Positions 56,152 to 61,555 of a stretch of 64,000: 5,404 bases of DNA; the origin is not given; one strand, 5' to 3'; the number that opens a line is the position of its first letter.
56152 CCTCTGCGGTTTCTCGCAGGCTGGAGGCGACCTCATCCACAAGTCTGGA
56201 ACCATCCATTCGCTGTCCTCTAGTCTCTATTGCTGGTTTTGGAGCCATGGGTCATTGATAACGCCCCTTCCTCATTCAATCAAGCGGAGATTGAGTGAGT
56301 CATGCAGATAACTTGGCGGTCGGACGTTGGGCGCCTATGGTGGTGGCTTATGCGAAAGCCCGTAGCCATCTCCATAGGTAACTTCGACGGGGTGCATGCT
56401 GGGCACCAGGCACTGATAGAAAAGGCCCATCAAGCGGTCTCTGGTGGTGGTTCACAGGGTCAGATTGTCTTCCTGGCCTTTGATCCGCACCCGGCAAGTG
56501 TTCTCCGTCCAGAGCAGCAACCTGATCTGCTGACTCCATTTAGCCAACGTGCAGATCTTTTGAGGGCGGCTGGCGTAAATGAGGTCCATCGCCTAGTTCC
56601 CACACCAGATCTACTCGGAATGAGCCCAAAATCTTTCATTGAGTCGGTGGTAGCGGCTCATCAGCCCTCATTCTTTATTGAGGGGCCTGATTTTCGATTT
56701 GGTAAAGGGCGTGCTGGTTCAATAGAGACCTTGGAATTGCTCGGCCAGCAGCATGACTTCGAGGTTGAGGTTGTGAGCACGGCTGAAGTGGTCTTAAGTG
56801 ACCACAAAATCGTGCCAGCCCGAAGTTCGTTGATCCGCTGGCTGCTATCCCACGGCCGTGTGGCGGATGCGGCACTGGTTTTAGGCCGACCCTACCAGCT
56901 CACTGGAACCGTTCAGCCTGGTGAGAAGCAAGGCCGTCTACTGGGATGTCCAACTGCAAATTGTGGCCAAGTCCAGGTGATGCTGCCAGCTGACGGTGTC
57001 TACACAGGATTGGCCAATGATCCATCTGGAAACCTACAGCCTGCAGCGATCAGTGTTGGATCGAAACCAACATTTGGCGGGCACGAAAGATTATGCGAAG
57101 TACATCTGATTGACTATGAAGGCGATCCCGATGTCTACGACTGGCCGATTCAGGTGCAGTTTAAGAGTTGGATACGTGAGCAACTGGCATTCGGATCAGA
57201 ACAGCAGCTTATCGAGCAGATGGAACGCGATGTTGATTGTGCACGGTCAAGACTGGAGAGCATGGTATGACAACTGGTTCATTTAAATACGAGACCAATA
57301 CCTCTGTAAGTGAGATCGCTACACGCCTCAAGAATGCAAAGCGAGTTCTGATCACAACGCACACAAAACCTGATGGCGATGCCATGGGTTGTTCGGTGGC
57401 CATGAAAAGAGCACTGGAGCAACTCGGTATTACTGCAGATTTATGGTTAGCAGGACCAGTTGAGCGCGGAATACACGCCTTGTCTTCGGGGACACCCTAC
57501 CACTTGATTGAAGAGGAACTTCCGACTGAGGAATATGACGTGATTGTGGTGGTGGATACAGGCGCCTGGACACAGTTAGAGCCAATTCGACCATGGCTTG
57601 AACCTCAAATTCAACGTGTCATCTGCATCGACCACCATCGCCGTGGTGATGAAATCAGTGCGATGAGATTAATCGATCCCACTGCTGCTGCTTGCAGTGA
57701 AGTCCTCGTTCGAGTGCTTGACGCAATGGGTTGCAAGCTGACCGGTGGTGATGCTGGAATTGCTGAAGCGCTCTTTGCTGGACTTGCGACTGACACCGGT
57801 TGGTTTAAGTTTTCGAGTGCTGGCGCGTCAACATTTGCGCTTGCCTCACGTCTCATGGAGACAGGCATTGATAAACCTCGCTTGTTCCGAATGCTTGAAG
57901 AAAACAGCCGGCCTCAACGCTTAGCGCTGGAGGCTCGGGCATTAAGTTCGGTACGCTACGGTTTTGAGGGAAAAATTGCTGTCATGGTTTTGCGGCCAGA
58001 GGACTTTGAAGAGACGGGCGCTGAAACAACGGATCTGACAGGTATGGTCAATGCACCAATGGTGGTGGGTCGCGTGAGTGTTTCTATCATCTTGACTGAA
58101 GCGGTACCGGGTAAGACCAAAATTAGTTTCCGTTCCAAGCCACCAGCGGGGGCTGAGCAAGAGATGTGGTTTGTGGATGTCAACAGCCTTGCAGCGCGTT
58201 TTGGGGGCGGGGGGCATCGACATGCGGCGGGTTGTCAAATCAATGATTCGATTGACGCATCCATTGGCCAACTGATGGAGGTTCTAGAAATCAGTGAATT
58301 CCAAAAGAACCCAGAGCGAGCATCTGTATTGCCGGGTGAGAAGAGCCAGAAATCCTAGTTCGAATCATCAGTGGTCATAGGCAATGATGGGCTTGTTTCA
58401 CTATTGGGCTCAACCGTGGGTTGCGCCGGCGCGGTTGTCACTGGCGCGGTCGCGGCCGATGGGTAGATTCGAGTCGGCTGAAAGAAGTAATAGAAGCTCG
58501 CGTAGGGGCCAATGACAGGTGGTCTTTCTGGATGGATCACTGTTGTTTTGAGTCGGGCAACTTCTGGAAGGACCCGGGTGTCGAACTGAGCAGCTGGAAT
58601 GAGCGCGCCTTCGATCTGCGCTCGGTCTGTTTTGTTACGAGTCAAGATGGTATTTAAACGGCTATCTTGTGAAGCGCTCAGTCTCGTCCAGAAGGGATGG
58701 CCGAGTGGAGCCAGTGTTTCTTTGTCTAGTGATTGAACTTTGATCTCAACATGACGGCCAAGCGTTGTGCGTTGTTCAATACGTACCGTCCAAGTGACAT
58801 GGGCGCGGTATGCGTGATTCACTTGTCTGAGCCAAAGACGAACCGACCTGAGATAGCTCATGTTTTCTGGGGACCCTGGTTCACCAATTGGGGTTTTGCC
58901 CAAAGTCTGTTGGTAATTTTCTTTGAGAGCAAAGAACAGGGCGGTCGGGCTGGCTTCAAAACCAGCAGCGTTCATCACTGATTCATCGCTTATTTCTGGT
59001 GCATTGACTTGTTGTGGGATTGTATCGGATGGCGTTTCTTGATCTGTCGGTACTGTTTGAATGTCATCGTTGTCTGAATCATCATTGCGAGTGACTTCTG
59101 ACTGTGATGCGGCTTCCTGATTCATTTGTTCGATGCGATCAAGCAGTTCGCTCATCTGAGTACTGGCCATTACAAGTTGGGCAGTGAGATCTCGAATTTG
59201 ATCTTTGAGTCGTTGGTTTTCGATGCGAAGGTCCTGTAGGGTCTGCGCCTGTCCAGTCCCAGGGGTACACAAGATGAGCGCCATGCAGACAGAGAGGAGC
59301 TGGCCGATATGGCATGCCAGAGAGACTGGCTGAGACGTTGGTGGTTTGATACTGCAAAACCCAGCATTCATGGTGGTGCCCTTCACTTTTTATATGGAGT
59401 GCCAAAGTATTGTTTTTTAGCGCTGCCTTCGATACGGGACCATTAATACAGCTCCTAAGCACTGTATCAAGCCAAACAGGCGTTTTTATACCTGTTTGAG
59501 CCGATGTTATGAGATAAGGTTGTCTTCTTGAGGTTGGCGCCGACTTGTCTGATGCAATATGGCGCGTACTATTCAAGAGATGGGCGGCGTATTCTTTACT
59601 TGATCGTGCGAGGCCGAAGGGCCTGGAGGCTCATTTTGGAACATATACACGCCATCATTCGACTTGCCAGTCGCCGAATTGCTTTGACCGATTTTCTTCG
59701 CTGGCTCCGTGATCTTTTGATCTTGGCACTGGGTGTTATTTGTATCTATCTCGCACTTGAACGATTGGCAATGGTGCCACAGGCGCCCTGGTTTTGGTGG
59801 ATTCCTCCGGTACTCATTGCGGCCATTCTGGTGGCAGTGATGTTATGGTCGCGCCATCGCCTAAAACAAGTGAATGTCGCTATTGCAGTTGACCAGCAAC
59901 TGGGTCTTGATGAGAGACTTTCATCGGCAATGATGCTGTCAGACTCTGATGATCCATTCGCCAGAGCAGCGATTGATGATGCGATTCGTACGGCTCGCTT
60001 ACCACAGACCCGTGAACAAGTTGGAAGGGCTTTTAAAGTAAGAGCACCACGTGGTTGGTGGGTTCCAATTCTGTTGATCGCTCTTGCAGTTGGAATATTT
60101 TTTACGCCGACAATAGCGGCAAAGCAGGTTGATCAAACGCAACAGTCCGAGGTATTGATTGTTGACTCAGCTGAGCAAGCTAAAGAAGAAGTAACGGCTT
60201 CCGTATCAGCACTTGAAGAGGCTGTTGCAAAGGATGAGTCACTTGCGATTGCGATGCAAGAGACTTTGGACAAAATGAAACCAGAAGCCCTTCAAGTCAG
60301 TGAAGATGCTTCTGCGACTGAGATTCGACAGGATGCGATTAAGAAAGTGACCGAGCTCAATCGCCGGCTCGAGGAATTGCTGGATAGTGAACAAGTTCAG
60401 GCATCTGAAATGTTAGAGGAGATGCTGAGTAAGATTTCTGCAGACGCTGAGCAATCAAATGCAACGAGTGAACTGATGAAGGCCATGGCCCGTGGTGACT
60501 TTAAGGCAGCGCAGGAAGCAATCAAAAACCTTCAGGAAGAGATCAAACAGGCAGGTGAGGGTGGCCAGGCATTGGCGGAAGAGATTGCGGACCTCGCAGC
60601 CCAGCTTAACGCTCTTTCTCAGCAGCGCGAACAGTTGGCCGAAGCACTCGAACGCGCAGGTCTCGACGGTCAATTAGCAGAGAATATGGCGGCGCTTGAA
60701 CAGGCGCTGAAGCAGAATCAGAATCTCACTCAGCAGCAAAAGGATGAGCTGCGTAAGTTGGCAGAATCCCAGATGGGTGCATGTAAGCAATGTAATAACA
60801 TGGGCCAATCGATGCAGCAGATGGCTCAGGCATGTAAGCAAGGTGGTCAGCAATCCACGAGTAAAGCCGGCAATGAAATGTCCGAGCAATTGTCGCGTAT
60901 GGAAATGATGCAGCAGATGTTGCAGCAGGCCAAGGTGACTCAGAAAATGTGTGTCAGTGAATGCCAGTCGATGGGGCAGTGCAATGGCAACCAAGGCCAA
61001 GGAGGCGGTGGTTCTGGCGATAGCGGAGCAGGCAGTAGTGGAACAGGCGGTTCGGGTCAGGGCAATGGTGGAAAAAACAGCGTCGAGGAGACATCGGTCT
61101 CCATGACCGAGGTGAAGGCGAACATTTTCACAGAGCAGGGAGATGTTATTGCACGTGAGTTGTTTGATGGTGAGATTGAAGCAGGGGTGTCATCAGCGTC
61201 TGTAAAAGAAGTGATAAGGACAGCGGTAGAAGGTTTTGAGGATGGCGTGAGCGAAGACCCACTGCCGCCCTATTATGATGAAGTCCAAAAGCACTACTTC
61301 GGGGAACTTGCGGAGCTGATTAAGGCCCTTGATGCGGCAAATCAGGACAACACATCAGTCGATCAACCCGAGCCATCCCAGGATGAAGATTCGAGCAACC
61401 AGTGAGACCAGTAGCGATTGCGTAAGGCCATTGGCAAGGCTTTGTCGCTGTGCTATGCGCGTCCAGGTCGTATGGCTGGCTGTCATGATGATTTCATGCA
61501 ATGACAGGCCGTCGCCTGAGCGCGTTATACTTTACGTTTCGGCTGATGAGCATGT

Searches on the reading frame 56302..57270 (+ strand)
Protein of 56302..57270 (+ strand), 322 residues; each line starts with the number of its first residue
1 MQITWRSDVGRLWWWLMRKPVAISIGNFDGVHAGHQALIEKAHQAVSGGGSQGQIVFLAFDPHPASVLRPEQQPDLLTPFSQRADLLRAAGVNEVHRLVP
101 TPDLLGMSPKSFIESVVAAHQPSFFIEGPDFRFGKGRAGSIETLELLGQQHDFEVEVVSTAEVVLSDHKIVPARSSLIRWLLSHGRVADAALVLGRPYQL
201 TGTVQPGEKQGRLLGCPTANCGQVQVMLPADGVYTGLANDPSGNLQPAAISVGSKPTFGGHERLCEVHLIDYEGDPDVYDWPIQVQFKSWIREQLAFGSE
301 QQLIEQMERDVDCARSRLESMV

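Call 75: search_protein_families(library=pfam, proteins=[window:56302-57270:+], max_evalue=0.001)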
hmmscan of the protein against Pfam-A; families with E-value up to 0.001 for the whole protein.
window:56302-57270:+ (322 aa): 3 families
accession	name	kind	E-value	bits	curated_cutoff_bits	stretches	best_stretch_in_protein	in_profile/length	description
PF06574.18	FAD_syn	-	1.8e-34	119.3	27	1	19-162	6-148/158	FAD synthetase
PF01687.23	Flavokinase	-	2.1e-30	105.9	19.6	1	194-316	1-122/124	Riboflavin kinase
PF01467.32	CTP_transf_like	-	6e-05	23.7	21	1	25-131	3-90/133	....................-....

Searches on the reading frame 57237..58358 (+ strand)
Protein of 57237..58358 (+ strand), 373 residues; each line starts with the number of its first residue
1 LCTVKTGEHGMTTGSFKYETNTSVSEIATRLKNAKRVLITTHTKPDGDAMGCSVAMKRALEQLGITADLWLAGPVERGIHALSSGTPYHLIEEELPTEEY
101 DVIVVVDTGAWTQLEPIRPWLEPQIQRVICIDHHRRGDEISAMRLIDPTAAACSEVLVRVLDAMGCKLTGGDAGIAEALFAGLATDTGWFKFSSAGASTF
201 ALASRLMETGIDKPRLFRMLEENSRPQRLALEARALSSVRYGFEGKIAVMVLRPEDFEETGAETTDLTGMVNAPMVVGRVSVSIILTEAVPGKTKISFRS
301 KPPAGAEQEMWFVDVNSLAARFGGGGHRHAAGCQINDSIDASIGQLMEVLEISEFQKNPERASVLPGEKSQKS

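Call 75: search_protein_families(library=pfam, proteins=[window:57237-58358:+], max_evalue=0.001)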
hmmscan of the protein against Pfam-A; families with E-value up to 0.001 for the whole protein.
window:57237-58358:+ (373 aa): 2 families
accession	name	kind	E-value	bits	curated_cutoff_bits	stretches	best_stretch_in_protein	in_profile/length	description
PF01368.27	DHH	-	6.6e-15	55.9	28.1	1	36-182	1-124/125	DHH family, N-terminal domain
PF02272.25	DHHA1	-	5.6e-07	30.4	25.9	1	246-343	3-86/102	DHHA1 domain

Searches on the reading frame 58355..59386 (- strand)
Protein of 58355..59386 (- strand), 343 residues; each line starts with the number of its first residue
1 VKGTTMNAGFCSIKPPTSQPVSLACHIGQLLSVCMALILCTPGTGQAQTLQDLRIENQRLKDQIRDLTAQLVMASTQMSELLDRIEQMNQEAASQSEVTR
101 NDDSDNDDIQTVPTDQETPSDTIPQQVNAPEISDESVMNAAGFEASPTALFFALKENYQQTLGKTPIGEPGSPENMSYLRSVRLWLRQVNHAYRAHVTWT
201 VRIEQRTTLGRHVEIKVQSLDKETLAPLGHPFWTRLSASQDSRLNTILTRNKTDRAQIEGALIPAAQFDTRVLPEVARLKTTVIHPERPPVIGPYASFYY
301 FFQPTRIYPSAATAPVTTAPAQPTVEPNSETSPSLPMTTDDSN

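Call 75: search_protein_families(library=pfam, proteins=[window:58355-59386:-], max_evalue=0.001)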
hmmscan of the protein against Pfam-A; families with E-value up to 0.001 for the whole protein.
window:58355-59386:- (343 aa): 1 family
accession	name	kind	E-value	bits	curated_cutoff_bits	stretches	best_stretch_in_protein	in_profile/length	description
PF04880.18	NUDE_C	-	0.00019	22.4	30.9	1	52-141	32-114/177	NUDE protein, C-terminal conserved region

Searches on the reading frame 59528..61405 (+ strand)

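Call 18: search_protein_families(library=pfam, proteins=[window:59528-61405:+], max_evalue=0.001)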
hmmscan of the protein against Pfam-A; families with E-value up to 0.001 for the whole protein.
window:59528-61405:+ (625 aa): 0 families

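Call 41: search_protein_families(library=ncbifam, proteins=[window:59528-61405:+], max_evalue=0.01)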
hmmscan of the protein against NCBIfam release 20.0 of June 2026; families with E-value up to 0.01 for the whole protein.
window:59528-61405:+ (625 aa): 2 families
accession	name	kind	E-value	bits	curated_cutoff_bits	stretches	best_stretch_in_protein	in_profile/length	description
NF051444.1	HblA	equivalog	0.00013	21.3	690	1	295-370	117-196/375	hemolysin BL binding component B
TIGR02168.1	SMC_prok_B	equivalog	0.00094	17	567.35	1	212-469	231-951/1181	chromosome segregation protein SMC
